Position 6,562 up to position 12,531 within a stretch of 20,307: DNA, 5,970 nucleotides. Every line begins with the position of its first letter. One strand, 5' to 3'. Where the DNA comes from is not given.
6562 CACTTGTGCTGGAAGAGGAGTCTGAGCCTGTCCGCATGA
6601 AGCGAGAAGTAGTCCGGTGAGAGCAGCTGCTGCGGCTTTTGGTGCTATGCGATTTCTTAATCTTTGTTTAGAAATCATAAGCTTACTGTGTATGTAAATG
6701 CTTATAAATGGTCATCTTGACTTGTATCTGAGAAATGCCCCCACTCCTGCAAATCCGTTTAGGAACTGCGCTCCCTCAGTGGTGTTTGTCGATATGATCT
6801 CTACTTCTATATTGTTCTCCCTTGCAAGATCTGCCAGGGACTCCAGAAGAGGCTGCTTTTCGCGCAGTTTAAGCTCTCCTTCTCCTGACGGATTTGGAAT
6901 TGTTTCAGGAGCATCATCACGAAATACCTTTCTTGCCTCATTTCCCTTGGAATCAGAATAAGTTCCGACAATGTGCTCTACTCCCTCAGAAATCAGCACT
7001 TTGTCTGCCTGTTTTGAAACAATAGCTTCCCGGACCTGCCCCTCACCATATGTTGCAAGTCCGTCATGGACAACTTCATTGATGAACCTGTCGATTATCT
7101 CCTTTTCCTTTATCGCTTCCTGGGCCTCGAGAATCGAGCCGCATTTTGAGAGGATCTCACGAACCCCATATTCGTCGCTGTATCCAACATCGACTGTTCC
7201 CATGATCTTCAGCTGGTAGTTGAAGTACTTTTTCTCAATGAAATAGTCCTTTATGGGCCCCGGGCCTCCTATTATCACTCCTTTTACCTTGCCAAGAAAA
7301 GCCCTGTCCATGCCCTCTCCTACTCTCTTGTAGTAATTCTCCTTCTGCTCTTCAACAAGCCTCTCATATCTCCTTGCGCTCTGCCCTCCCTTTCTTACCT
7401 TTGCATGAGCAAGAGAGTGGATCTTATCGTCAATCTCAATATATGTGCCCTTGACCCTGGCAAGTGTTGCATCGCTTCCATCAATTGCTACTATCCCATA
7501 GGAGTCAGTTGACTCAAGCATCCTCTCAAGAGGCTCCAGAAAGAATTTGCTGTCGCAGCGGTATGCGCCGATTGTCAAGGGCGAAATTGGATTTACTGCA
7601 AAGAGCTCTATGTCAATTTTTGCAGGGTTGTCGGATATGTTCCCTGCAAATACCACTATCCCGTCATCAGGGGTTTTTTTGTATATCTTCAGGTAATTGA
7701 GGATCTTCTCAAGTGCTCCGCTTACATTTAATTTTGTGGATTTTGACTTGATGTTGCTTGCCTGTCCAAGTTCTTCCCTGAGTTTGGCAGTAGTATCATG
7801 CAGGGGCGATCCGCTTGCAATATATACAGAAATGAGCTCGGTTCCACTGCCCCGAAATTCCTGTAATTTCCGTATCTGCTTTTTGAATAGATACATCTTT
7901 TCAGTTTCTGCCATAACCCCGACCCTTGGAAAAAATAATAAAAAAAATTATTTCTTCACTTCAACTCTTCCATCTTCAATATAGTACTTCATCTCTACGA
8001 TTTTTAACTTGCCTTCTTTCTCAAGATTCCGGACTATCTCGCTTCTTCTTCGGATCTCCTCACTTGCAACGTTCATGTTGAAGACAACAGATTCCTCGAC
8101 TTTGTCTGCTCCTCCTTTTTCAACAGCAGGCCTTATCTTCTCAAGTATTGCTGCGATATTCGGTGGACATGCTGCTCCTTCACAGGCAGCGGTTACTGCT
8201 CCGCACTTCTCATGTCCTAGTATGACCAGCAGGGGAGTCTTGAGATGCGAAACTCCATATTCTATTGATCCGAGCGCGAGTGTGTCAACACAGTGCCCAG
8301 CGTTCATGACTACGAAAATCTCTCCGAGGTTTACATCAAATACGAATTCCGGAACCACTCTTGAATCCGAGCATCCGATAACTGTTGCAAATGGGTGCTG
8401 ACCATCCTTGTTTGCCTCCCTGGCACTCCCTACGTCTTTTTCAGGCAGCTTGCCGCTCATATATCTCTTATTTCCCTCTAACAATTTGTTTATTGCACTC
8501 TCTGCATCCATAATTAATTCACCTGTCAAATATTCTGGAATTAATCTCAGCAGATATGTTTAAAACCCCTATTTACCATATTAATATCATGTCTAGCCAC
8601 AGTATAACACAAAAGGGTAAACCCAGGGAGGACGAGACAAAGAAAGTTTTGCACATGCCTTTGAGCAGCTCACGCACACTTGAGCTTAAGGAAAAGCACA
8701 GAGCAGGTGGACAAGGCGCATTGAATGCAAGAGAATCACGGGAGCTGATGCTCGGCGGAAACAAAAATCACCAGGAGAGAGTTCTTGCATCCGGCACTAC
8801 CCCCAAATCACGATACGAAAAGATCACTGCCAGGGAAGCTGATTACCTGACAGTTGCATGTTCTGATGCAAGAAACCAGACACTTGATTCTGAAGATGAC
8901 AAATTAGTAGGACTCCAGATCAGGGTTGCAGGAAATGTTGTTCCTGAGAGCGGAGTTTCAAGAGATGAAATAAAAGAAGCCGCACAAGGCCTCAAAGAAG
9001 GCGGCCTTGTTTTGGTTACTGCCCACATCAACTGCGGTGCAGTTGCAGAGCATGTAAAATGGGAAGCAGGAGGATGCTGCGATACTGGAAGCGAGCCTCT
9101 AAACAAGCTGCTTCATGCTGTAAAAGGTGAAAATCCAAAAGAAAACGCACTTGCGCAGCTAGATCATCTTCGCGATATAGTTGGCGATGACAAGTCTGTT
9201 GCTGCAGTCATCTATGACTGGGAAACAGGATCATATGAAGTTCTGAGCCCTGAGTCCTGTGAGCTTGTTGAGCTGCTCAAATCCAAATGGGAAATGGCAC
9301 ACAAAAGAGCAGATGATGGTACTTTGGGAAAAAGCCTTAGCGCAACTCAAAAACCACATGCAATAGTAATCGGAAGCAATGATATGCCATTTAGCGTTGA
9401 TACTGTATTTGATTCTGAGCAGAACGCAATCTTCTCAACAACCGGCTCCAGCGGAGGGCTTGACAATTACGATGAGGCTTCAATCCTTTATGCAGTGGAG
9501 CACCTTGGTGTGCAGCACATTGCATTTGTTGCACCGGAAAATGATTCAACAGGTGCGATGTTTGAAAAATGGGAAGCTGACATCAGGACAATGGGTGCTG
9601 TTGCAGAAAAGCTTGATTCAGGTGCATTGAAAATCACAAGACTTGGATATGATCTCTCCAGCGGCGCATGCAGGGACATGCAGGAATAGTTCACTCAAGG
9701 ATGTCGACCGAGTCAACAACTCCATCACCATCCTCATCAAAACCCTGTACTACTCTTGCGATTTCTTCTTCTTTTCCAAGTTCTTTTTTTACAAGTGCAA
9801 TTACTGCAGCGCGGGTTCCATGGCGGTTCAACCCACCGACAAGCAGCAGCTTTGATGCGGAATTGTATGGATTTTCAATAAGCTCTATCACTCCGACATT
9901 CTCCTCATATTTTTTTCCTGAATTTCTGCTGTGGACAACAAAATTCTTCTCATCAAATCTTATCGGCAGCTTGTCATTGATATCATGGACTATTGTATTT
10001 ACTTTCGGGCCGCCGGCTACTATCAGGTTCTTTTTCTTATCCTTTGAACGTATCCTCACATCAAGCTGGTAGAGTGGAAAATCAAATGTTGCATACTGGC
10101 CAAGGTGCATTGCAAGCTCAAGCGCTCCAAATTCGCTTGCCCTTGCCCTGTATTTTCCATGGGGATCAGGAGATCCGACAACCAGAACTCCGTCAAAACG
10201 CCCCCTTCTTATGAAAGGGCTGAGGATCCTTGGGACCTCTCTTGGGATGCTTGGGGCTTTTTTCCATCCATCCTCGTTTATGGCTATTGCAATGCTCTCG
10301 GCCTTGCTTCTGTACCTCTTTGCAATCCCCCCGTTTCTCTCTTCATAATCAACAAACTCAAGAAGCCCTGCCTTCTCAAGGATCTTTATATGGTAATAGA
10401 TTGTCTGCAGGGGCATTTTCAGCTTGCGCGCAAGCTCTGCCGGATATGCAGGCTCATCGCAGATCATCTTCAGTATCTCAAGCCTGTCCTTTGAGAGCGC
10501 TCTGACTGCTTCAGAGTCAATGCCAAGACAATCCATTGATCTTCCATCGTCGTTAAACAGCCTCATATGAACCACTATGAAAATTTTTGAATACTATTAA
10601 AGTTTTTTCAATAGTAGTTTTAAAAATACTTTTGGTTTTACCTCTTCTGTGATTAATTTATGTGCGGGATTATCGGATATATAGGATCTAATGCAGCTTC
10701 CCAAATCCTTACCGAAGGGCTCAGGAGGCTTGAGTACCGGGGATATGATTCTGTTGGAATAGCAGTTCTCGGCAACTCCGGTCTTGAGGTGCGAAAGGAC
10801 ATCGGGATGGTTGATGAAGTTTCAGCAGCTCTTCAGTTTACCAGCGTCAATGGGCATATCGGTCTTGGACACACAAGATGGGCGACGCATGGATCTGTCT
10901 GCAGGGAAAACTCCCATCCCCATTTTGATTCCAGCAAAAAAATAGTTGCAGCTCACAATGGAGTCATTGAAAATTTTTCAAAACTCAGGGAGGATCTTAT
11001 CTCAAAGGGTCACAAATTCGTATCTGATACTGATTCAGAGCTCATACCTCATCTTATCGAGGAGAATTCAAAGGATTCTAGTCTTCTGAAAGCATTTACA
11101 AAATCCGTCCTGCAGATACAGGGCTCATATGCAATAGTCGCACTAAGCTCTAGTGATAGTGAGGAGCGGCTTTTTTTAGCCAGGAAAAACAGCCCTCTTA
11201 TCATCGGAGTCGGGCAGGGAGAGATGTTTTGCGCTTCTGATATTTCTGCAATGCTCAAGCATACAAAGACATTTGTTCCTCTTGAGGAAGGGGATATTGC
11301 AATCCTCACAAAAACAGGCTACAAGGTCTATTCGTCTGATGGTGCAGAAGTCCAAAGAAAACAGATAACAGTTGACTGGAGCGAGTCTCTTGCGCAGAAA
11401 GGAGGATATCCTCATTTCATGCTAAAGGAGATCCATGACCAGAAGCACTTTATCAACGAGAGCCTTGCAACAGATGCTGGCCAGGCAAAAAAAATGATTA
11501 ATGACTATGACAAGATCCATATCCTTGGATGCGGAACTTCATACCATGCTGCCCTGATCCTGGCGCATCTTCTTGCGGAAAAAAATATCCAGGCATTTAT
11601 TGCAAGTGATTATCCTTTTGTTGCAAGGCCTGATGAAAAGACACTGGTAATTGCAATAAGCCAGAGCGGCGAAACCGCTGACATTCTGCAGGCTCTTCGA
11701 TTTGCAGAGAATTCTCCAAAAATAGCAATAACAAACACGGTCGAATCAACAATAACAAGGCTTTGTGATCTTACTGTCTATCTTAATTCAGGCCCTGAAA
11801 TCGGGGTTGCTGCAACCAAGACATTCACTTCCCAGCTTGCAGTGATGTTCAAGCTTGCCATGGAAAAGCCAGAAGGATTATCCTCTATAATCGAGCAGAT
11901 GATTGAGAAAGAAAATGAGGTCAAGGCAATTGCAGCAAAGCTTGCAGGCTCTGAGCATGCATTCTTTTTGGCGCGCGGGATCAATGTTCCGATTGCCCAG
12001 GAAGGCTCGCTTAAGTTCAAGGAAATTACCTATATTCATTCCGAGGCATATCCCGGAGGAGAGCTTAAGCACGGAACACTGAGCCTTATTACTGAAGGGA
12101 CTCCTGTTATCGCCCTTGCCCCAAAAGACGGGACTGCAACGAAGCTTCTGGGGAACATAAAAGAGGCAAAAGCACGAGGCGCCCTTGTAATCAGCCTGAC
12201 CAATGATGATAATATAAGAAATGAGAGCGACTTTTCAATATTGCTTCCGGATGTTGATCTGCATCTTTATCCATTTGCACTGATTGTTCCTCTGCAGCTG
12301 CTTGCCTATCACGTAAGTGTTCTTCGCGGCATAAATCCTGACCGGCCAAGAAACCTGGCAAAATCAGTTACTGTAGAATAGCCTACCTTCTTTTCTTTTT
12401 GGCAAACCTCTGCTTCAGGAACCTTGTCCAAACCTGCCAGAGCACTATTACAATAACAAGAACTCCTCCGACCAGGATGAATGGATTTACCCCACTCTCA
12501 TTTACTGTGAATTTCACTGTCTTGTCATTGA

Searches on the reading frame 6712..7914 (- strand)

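Call 9: search_protein_families(library=pfam, proteins=[window:6712-7914:-], max_evalue=0.001)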
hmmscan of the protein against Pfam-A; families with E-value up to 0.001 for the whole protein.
window:6712-7914:- (400 aa): 5 families
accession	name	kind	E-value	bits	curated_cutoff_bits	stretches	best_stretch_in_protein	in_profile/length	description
PF03464.20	eRF1_2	-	1.8e-29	103.2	27.1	1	139-262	2-131/133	eRF1 domain 2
PF03465.20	eRF1_3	-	1.1e-20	74.5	25.8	1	268-398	2-105/106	eRF1 domain 3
PF03463.20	eRF1_1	-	5e-15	56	23.8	1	11-133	1-123/123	eRF1 domain 1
PF18854.6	baeRF_family10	-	4.3e-11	43.7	27.1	1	126-255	3-135/143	Bacterial archaeo-eukaryotic release factor family 10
PF18859.6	acVLRF1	-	5.7e-07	30.2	27.1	1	151-218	15-82/130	Actinobacteria/chloroflexi VLRF1 release factor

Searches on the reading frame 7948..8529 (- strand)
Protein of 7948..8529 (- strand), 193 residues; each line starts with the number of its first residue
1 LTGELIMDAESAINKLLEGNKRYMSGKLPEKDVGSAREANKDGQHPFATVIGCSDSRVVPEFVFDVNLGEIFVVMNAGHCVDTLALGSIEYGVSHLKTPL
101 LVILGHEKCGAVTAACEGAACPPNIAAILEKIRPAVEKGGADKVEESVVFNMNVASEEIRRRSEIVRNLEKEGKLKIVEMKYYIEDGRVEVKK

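Call 9: search_protein_families(library=pfam, proteins=[window:7948-8529:-], max_evalue=0.001)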
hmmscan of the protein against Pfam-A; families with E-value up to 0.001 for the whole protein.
window:7948-8529:- (193 aa): 1 family
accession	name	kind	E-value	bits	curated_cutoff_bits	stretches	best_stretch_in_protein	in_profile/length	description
PF00484.24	Pro_CA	-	5.7e-35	121.3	25.7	1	48-189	1-156/156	Carbonic anhydrase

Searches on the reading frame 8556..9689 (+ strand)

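Call 9: search_protein_families(library=pfam, proteins=[window:8556-9689:+], max_evalue=0.001)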
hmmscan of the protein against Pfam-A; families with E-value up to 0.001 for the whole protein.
window:8556-9689:+ (377 aa): 1 family
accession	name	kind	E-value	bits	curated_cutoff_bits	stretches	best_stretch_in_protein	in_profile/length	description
PF00484.24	Pro_CA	-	3e-09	37.8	25.7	1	97-189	1-91/156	Carbonic anhydrase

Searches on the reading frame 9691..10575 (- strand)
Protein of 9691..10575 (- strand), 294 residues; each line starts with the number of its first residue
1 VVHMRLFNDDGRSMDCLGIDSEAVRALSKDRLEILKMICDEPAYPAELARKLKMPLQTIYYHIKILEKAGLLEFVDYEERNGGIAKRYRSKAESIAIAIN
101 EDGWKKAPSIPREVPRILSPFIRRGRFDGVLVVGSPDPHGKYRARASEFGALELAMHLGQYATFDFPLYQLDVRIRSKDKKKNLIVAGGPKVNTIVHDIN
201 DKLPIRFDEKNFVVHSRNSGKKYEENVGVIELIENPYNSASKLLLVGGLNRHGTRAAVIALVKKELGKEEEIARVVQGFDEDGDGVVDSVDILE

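Call 9: search_protein_families(library=pfam, proteins=[window:9691-10575:-], max_evalue=0.001)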
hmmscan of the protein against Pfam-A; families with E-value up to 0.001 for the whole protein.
window:9691-10575:- (294 aa): 7 families
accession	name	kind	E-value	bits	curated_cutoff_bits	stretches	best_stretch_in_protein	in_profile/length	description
PF12840.13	HTH_20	-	3.5e-13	49.7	27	1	28-73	3-49/51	Helix-turn-helix domain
PF05124.17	S_layer_C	-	3.3e-10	40.4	23.9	1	162-263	90-175/177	S-layer like family, outer domain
PF01022.26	HTH_5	-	5.5e-10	39.4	22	1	29-73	2-46/47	Bacterial regulatory protein, arsR family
PF13412.12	HTH_24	-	5.7e-05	23.1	21.9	1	45-73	20-48/48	Winged helix-turn-helix DNA-binding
PF03170.19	BcsB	-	9.5e-05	21.4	21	0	226-275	227-276/606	Bacterial cellulose synthase subunit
PF25212.1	HVO_A0114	-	0.00013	22.1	27.6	1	24-77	17-71/84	HVO_A0114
PF12802.13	MarR_2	-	0.00043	20.8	27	0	34-75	10-53/61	MarR family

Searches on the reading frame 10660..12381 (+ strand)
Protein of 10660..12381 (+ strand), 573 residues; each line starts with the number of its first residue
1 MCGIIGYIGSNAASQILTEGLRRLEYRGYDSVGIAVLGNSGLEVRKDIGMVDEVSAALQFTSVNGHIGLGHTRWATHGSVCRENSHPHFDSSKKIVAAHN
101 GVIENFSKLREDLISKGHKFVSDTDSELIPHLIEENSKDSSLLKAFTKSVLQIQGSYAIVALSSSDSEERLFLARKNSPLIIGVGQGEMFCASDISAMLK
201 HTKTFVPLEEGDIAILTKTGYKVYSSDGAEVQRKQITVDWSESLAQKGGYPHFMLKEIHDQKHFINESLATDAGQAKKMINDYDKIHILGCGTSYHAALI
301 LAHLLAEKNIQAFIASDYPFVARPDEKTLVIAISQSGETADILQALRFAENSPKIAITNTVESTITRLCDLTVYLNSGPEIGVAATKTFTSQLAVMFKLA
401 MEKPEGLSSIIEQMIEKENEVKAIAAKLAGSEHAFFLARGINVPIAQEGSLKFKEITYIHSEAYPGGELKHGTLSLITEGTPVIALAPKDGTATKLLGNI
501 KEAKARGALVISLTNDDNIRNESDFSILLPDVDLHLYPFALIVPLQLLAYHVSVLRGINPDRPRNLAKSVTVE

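Call 10: search_protein_families(library=pfam, proteins=[window:10660-12381:+], max_evalue=0.001)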
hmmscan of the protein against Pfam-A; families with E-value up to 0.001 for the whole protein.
window:10660-12381:+ (573 aa): 4 families
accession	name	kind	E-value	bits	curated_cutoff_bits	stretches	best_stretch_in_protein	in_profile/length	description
PF01380.27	SIS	-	9.2e-48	161.8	25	2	428-555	2-130/131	SIS domain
PF13522.11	GATase_6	-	2.1e-19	70.2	27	1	62-194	7-130/130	Glutamine amidotransferase domain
PF13537.11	GATase_7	-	1.1e-15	58.2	25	1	83-199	11-122/123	Glutamine amidotransferase domain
PF13230.11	GATase_4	-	2.1e-05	24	23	1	62-129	68-133/272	Glutamine amidotransferases class-II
